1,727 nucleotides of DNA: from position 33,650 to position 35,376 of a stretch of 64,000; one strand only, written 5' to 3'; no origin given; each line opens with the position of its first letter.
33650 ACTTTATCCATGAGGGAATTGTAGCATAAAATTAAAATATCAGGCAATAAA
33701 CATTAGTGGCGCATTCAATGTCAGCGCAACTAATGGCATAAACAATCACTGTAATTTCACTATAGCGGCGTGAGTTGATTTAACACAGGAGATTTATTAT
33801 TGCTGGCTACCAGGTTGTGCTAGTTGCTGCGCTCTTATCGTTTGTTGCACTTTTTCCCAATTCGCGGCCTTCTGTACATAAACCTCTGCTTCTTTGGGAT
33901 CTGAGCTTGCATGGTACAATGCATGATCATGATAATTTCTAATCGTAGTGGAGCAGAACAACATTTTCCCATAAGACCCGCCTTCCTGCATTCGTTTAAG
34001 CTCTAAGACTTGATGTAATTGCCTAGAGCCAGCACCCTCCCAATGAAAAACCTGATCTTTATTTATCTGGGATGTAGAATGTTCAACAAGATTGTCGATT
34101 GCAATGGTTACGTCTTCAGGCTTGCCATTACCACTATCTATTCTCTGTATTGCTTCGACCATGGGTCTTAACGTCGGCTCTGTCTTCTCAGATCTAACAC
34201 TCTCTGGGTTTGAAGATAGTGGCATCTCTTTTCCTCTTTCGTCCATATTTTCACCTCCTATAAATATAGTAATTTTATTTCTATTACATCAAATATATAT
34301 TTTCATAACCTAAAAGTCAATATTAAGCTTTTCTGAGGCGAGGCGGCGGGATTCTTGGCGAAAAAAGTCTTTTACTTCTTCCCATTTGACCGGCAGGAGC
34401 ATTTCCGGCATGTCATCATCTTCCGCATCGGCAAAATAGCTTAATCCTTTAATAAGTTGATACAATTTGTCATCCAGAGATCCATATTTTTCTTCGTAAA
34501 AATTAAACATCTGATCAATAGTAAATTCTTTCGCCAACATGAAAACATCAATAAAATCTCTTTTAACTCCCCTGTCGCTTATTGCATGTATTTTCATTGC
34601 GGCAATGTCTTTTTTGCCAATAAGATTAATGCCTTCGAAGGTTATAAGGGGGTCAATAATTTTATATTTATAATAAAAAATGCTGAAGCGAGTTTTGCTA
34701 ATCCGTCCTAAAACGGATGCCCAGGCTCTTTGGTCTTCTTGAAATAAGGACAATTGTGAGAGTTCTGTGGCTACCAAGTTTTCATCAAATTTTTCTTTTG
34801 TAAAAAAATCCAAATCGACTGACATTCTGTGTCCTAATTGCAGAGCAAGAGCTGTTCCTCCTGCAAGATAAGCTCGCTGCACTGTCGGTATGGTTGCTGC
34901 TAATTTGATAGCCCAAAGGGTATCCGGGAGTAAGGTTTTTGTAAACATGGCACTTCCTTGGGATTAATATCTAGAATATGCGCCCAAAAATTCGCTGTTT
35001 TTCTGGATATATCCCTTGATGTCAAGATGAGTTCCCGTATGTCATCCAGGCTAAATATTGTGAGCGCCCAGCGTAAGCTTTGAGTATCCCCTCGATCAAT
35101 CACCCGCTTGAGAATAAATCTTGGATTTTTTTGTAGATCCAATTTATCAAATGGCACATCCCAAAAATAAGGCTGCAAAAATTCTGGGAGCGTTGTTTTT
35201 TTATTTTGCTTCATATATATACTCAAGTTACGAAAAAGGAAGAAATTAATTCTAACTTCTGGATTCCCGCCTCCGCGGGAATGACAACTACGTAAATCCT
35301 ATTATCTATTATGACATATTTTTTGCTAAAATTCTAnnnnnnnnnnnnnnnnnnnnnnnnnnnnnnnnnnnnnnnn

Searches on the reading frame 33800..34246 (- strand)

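Call 3: search_protein_families(library=pfam, proteins=[window:33800-34246:-], max_evalue=1)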
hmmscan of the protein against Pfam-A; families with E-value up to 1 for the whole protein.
window:33800-34246:- (149 aa): 1 family
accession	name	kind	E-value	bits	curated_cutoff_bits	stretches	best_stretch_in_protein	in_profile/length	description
PF22554.1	Chap-C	-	0.041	15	27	1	98-139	44-86/91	TY-Chap C-terminal domain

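Call 78: search_protein_families(library=phrogs, proteins=[window:33800-34246:-], max_evalue=0.01)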
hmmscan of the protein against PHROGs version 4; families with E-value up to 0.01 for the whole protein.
window:33800-34246:- (149 aa): 0 families

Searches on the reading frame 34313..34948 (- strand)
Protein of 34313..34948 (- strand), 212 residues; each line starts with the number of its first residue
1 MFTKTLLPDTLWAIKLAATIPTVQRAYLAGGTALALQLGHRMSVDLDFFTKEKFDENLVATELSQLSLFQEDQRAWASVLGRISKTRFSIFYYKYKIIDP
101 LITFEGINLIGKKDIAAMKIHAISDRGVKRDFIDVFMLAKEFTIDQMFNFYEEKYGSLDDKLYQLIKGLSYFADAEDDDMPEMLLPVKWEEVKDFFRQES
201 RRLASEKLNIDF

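Call 3: search_protein_families(library=pfam, proteins=[window:34313-34948:-], max_evalue=1)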
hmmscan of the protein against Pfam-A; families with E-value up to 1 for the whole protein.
window:34313-34948:- (212 aa): 1 family
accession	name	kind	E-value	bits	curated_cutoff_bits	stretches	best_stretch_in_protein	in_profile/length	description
PF08843.17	AbiEii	-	1.1e-14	55.4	22.5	2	24-95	13-90/238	Nucleotidyl transferase AbiEii toxin, Type IV TA system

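Call 6: search_protein_families(library=padloc, proteins=[window:34313-34948:-], max_evalue=1)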
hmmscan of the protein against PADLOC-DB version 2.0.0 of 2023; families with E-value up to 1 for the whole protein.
window:34313-34948:- (212 aa): 15 families
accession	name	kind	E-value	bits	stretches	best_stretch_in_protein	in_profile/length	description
PDLC02298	AbiEii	-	5.1e-10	37.1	1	24-170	26-191/220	AbiEii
PDLC02328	AbiEii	-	2.5e-06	25.5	1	28-179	17-177/203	AbiEii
PDLC02307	AbiEii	-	3.4e-06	25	2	102-180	108-181/219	AbiEii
PDLC02305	AbiEii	-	7.8e-06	23.3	2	106-145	158-197/306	AbiEii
PDLC02304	AbiEii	-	1.6e-05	23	1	113-154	162-205/260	AbiEii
PDLC02323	AbiEii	-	2.8e-05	21.8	2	107-154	152-198/248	AbiEii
PDLC02303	AbiEii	-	4.7e-05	20.9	1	114-155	157-198/249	AbiEii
PDLC02313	AbiEii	-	6.6e-05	20.5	2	103-155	153-203/254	AbiEii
PDLC02330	AbiEii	-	8.9e-05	20.3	1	24-65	25-67/219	AbiEii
PDLC02295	AbiEii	-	0.00015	19.2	2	24-56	37-71/261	AbiEii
PDLC02290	AbiEii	-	0.00046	17.8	1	106-146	127-167/290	AbiEii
PDLC02319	AbiEii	-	0.00061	17.6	1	14-66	6-59/241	AbiEii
PDLC02299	AbiEii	-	0.0012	16.3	1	6-93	25-115/344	AbiEii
PDLC02288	AbiEii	-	0.0037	14.2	1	115-146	176-211/294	AbiEii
PDLC02296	AbiEii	-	0.02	12.1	1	28-59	48-80/282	AbiEii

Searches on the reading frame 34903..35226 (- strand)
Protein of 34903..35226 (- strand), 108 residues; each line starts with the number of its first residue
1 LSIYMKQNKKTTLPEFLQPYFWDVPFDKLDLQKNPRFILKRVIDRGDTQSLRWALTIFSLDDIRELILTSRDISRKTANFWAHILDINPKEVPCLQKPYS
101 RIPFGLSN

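Call 3: search_protein_families(library=pfam, proteins=[window:34903-35226:-], max_evalue=1)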
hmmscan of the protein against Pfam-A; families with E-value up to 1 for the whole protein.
window:34903-35226:- (108 aa): 1 family
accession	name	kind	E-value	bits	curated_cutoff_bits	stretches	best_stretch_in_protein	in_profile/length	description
PF21956.1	DUF6922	-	9.2e-15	54.3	27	1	17-67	2-52/52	Family of unknown function (DUF6922)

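Call 6: search_protein_families(library=padloc, proteins=[window:34903-35226:-], max_evalue=1)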
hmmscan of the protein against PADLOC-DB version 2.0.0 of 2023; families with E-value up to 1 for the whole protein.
window:34903-35226:- (108 aa): 0 families
